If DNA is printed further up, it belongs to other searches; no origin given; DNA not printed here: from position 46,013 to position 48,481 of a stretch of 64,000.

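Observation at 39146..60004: About 21-kb uninterrupted envelope glycoconjugate/lipid locus with an unrecognised gene combination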

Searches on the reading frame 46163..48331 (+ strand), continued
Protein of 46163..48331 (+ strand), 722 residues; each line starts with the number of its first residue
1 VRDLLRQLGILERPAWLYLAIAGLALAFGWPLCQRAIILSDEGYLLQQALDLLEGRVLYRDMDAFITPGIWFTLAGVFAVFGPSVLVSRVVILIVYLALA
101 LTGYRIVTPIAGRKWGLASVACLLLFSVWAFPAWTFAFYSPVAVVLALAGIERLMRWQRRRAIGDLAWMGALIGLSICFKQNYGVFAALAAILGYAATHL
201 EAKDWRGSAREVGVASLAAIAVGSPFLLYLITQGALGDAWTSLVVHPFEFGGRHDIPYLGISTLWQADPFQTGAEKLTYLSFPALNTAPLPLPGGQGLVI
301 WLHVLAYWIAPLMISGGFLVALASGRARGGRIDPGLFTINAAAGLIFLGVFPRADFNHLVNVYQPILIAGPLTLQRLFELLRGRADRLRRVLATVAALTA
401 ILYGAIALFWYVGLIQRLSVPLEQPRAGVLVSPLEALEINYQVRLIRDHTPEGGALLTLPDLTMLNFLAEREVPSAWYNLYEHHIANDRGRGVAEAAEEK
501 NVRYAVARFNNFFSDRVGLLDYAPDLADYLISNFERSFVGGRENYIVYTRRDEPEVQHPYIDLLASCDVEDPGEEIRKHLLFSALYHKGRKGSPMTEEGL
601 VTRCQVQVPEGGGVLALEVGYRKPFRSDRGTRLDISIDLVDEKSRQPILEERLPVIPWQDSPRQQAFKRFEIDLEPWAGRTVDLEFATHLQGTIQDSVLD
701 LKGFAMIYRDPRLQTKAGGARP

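Call 32: predict_structure(alignment_id=A2)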
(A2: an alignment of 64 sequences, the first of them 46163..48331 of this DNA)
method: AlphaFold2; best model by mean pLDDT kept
length: 722 residues; sequences in the alignment: 64
mean_pLDDT: 92.0   pTM: 0.90
mean pLDDT of the five models: 92.0, 91.2, 90.6, 90.5, 89.8
residues with pLDDT >= 90: 560; 70-90: 138; 50-70: 13; < 50: 11
segments of 3 or more residues with pLDDT < 50: 1-11
pLDDT, mean of each block of 10 residues (from residue 1): 41 80 97 94 94 96 90 97 97 97 97 97 96 84 97 97 97 97 96 97 92 98 97 95 81 81 90 86 91 90 96 97 96 97 96 89 96 97 93 97 97 97 97 94 96 93 96 92 86 96 95 75 94 95 92 95 91 89 89 76 95 96 91 95 91 89 90 95 95 81 90 94 80
secondary structure, 60 per line:
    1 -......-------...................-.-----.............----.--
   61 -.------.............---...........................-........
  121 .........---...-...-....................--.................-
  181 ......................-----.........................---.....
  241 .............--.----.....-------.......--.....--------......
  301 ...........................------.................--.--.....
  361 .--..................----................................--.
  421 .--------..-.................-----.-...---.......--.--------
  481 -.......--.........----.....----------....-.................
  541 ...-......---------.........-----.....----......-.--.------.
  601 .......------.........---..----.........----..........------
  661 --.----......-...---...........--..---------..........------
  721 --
elements in order (helices of 4 or more, strands of 3 or more residues): H2-7 H15-33 H41-53 H69-81 H85-111 H113-129 H141-160 H163-179 H181-202 H208-232 H236-253 H261-265 H273-279 H282-286 H295-327 H334-350 H356-361 H364-381 H386-417 H433-449 E457-459 H463-469 H482-488 H491-499 E504-508 H519-522 H524-533 E534-540 E545-550 E560-562 H563-566 E574-578 E583-588 E600-607 E614-622 E632-640 E645-654 E668-673 E681-691 E705-714

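Call 35: fold_search(model_id=the predicted structure, library=pdb)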
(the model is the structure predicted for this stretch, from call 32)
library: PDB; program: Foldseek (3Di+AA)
matches with E <= 10: 938; with E <= 0.001: 34
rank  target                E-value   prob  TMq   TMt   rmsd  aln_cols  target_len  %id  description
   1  8age_A                1.5e-09  1.00  0.45  0.49  10.7       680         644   12  Structure of yeast oligosaccharylransferase complex with acceptor peptide bound (released 2022-12-07)
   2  8agc_A                1.6e-09  1.00  0.44  0.45  12.3       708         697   12  Structure of yeast oligosaccharylransferase complex with lipid-linked oligosaccharide and non-acceptor peptide bound (released 2022-12-07)
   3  8agb_A                3.0e-09  1.00  0.42  0.47  13.6       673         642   12  Structure of yeast oligosaccharylransferase complex with lipid-linked oligosaccharide bound (released 2022-12-07)
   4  8b6l_I                3.7e-09  1.00  0.40  0.42  11.5       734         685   12  Subtomogram average of the human Sec61-TRAP-OSTA-translocon (released 2022-12-07)
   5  8pn9_A                4.1e-09  1.00  0.44  0.48  12.5       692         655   11  Structure of human oligosaccharyltransferase OST-A complex bound to NGI-1 (released 2024-05-08)
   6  6ftg_5                4.3e-09  1.00  0.44  0.48  16.1       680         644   12  Subtomogram average of OST-containing ribosome-translocon complexes from canine rough microsomal membranes (released 2018-03-21)
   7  7bvh_A                6.3e-09  1.00  0.39  0.29  19.7       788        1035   13  Crystal structure of arabinosyltransferase EmbC2-AcpM2 complex from Mycobacterium smegmatis complexed with di-arabinos (released 2020-04-29)
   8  7oci_F                7.2e-09  1.00  0.43  0.48  12.4       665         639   13  Cryo-EM structure of yeast Ost6p containing oligosaccharyltransferase complex (released 2022-02-16)
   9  7bvc_A                7.2e-09  1.00  0.38  0.27  20.1       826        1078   12  Cryo-EM structure of Mycobacterium smegmatis arabinosyltransferase EmbA-EmbB-AcpM2 in complex with ethambutol (released 2020-04-29)
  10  7bvf_A                1.2e-08  1.00  0.37  0.26  20.8       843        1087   13  Cryo-EM structure of Mycobacterium tuberculosis arabinosyltransferase EmbA-EmbB-AcpM2 in complex with ethambutol (released 2020-04-29)
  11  6ezn_F                1.5e-08  1.00  0.42  0.46  14.1       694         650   13  Cryo-EM structure of the yeast oligosaccharyltransferase (OST) complex (released 2018-01-17)
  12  7e9s_A                1.7e-08  1.00  0.40  0.34  14.9       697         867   11  Archaeal oligosaccharyltransferase AglB from Archaeoglobus fulgidus in complex with an inhibitory peptide and a dolich (released 2021-09-08)
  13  7bvc_B                1.9e-08  1.00  0.35  0.25  19.1       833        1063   12  Cryo-EM structure of Mycobacterium smegmatis arabinosyltransferase EmbA-EmbB-AcpM2 in complex with ethambutol (released 2020-04-29)
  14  9n9j_I                2.9e-08  1.00  0.40  0.41  11.8       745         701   11  Structure of a GRP94 folding intermediate engaged with a CCDC134- and FKBP11-bound secretory translocon (released 2025-11-19)
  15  6s7o_A                3.7e-08  1.00  0.40  0.44  14.6       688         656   11  Cryo-EM structure of human oligosaccharyltransferase complex OST-A (released 2019-12-18)
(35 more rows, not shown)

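Call 37: find_encoding_contigs(protein=P0019, flank=10000, max_places=1)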
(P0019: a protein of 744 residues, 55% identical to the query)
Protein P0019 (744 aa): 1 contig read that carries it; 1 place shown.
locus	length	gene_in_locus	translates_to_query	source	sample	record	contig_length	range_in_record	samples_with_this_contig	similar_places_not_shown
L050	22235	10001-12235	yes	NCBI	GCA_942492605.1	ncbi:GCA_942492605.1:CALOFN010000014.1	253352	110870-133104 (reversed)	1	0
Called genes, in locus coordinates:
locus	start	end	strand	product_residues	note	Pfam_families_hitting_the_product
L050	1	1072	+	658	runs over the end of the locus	-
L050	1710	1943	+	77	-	-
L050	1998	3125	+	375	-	PF13439:Glyco_transf_4, PF13579:Glyco_trans_4_4, PF20706:GT4-conflict, PF00534:Glycos_transf_1, PF13692:Glyco_trans_1_4, PF13524:Glyco_trans_1_2 (weak)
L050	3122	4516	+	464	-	-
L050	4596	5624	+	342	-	PF03706:LPG_synthase_TM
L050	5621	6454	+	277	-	PF01209:Ubie_methyltran (faint), PF13489:Methyltransf_23, PF13649:Methyltransf_25, PF13847:Methyltransf_31, PF08241:Methyltransf_11, PF08242:Methyltransf_12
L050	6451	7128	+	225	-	PF01209:Ubie_methyltran, PF13489:Methyltransf_23, PF13847:Methyltransf_31, PF08241:Methyltransf_11, PF08242:Methyltransf_12, PF13649:Methyltransf_25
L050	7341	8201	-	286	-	PF17820:PDZ_6 (weak)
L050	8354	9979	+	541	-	PF13231:PMT_2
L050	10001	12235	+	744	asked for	-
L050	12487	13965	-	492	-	PF01839:FG-GAP (faint), PF13517:FG-GAP_3, PF18884:TSP3_bac (weak)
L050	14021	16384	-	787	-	PF18884:TSP3_bac (weak), PF13517:FG-GAP_3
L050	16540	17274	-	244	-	PF00535:Glycos_transf_2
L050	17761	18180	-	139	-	PF10066:DUF2304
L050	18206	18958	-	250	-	PF00535:Glycos_transf_2, PF13641:Glyco_tranf_2_3 (weak)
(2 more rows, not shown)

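Call 38: find_encoding_contigs(protein=P0070, flank=10000, max_places=1)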
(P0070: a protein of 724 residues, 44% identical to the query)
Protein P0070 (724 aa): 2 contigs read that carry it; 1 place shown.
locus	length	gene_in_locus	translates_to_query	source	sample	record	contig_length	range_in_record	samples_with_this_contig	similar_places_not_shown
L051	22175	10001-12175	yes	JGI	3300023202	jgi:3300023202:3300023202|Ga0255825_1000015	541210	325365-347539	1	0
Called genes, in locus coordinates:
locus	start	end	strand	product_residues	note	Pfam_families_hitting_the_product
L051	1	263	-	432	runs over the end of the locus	PF00067:p450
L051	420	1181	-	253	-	PF02146:SIR2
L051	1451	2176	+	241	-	PF00535:Glycos_transf_2, PF13641:Glyco_tranf_2_3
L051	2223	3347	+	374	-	PF13439:Glyco_transf_4, PF20706:GT4-conflict, PF00534:Glycos_transf_1, PF13524:Glyco_trans_1_2 (weak), PF13692:Glyco_trans_1_4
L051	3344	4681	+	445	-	PF13231:PMT_2 (weak)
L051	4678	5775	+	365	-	PF03706:LPG_synthase_TM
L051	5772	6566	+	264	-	PF13489:Methyltransf_23, PF13847:Methyltransf_31, PF08241:Methyltransf_11, PF08242:Methyltransf_12, PF13649:Methyltransf_25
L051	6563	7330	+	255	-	PF01209:Ubie_methyltran, PF13489:Methyltransf_23, PF13649:Methyltransf_25, PF13847:Methyltransf_31, PF08241:Methyltransf_11, PF08242:Methyltransf_12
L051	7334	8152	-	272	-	PF13180:PDZ_2 (weak)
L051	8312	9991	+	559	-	-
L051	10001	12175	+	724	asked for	PF13231:PMT_2 (weak)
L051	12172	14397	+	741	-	PF09586:YfhO (faint)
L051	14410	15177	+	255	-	PF13489:Methyltransf_23, PF07021:MetW (weak), PF13649:Methyltransf_25, PF13847:Methyltransf_31, PF08241:Methyltransf_11, PF08242:Methyltransf_12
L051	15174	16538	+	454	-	PF00884:Sulfatase, PF01663:Phosphodiest, PF16347:SGSH_C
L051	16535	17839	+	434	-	PF00884:Sulfatase, PF01663:Phosphodiest (faint), PF16347:SGSH_C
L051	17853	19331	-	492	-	PF00884:Sulfatase, PF01663:Phosphodiest, PF16347:SGSH_C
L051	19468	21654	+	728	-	PF09586:YfhO (faint)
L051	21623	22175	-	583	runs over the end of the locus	PF02543:Carbam_trans_N, PF16861:Carbam_trans_C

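Call 77: search_protein_families(library=pfam, proteins=[L001:4004-5377:+, L001:12175-13374:+], max_evalue=1)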
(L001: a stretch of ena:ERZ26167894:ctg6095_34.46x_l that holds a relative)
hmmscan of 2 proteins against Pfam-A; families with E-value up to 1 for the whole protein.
L001:4004-5377:+ (457 aa): 1 family
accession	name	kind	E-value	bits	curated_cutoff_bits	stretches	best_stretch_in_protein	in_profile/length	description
PF06522.17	B12D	-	0.038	13.8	21.5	1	224-250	3-29/54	NADH-ubiquinone reductase complex 1 MLRQ subunit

L001:12175-13374:+ (399 aa): 3 families
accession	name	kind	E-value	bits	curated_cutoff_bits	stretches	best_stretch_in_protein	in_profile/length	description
PF13472.12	Lipase_GDSL_2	-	0.00023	22.1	32.9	1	78-143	1-69/178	GDSL-like Lipase/Acylhydrolase family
PF25182.1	NonGDSL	-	0.027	14.2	80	1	69-145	23-103/220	Non-GDSL lipase-like family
PF00657.28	Lipase_GDSL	-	0.056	14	23.6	1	76-142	1-82/208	GDSL-like Lipase/Acylhydrolase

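Call 82: search_protein_representatives(alignment_id=A2)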
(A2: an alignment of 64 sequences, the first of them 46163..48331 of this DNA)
Query: 64 sequences, 728 profile positions. Proteins with E-value up to 0.001 (for the whole library): 5945; up to 1e-10: 1729; up to 1e-30: 248. The best 150 are listed.
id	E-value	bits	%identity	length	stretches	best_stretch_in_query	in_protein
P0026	0.0e+00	1073.7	-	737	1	2-728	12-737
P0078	0.0e+00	1036.8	-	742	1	7-723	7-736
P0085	0.0e+00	1026.5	-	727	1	9-723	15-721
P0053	0.0e+00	1025.2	-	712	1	18-725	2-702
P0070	1.8e-285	965.2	-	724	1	14-721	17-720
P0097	2.1e-274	928.7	-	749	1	20-726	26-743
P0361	1.5e-271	919.2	-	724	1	3-720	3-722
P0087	6.3e-267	904.0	-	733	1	4-725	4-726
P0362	1.2e-260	883.2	-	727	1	13-726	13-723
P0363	3.2e-258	875.2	-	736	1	14-723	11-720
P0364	1.9e-245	832.9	-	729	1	14-724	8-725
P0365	4.4e-243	825.1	-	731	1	16-724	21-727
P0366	4.7e-236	801.9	-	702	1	26-722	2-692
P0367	3.3e-230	782.6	-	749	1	11-722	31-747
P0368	7.2e-226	768.2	-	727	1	16-720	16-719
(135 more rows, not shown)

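Call 90: search_protein_families(library=ncbifam, proteins=[L001:1355-1957:-], max_evalue=0.01)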
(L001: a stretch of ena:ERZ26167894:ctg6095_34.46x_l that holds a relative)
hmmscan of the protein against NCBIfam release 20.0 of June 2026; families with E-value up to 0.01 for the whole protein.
L001:1355-1957:- (200 aa): 10 families
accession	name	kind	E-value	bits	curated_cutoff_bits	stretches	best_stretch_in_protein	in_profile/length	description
NF040950.1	archin_ph_syn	equivalog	3e-18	66.4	180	1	6-197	4-190/191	archaetidylinositol phosphate synthase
NF045883.1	PIPSynth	equivalog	2.8e-14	53.3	170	1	7-195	4-192/197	phosphatidylinositol phosphate synthase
NF041135.1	IPPtranDIPPsyn_Thcocales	equivalog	9.3e-10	38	580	1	26-117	250-340/419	bifunctional L-myo-inositol-1-phosphate cytidylyltransferase/CDP-L-myo-inositol myo-inositolphosphotransferase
TIGR04217.1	archae_ser_T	exception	1.6e-06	28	200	1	31-128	13-111/221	archaetidylserine synthase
NF052561.1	PIPSynBT1523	equivalog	4.1e-06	26.7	350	1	14-108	13-117/232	hypothetical protein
NF053678.1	ClpnSynClsA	equivalog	1.2e-05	25.6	240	1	28-116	6-93/180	cardiolipin synthase ClsA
NF008090.0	PRK10832.1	equivalog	0.0001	22.5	304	1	54-104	35-86/182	CDP-diacylglycerol--glycerol-3-phosphate 3-phosphatidyltransferase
NF038086.1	anchor_synt_A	exception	0.0001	22.1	200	1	34-96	20-76/222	protein sorting system archaetidylserine synthase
TIGR00473.1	pssA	equivalog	0.00023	21.3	107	1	39-122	11-92/153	CDP-diacylglycerol--serine O-phosphatidyltransferase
TIGR00560.1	pgsA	equivalog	0.00081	19.9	109.1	1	53-117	35-97/183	CDP-diacylglycerol--glycerol-3-phosphate 3-phosphatidyltransferase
